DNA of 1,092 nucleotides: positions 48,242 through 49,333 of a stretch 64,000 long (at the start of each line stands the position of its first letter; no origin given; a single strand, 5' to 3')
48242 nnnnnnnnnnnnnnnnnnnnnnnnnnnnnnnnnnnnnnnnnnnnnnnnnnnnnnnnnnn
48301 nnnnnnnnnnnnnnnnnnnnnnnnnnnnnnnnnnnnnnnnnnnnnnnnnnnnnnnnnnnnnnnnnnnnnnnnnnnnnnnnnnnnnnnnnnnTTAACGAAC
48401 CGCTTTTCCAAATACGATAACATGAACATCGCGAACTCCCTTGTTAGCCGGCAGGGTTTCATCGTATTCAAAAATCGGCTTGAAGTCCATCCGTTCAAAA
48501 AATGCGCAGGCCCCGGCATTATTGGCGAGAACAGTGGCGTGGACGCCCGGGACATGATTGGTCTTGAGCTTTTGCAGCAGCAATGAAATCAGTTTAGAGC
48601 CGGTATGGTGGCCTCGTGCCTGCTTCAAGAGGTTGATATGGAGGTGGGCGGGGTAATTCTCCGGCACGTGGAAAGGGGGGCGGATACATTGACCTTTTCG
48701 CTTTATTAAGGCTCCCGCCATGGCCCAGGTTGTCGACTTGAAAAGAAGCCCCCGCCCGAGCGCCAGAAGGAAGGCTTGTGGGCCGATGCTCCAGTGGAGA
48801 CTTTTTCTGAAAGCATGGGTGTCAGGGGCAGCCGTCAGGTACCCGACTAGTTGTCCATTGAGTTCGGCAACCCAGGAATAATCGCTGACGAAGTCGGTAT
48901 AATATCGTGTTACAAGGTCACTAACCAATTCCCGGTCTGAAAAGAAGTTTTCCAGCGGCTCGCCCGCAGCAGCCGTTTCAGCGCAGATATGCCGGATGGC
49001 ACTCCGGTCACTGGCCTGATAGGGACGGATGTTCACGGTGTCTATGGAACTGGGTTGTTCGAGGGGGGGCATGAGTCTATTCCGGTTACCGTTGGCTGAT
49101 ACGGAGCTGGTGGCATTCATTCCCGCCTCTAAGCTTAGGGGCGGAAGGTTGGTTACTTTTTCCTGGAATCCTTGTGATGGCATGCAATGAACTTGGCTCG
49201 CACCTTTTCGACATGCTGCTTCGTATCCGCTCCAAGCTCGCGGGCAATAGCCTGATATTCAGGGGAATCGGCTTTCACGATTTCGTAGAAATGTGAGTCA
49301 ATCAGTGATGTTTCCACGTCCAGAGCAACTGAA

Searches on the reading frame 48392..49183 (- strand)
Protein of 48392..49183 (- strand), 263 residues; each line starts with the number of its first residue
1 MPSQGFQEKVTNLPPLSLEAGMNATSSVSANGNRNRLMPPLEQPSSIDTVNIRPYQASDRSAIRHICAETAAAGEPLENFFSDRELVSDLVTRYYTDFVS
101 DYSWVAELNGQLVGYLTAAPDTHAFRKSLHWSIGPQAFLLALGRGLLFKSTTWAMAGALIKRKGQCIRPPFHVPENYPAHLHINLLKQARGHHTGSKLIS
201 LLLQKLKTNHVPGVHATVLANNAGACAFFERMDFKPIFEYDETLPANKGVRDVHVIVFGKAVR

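Call 53: search_protein_families(library=pfam, proteins=[window:48392-49183:-], max_evalue=0.01)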
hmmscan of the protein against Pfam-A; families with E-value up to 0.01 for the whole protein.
window:48392-49183:- (263 aa): 3 families
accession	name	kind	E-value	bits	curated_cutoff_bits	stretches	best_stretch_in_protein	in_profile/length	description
PF00583.31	Acetyltransf_1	-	1.7e-09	38.4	20.7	1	89-234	18-116/116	Acetyltransferase (GNAT) family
PF13508.13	Acetyltransf_7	-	2.4e-06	28.3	27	1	183-236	34-84/84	Acetyltransferase (GNAT) domain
PF13302.13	Acetyltransf_3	-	0.0011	20.1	25.4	0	176-235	76-138/138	Acetyltransferase (GNAT) domain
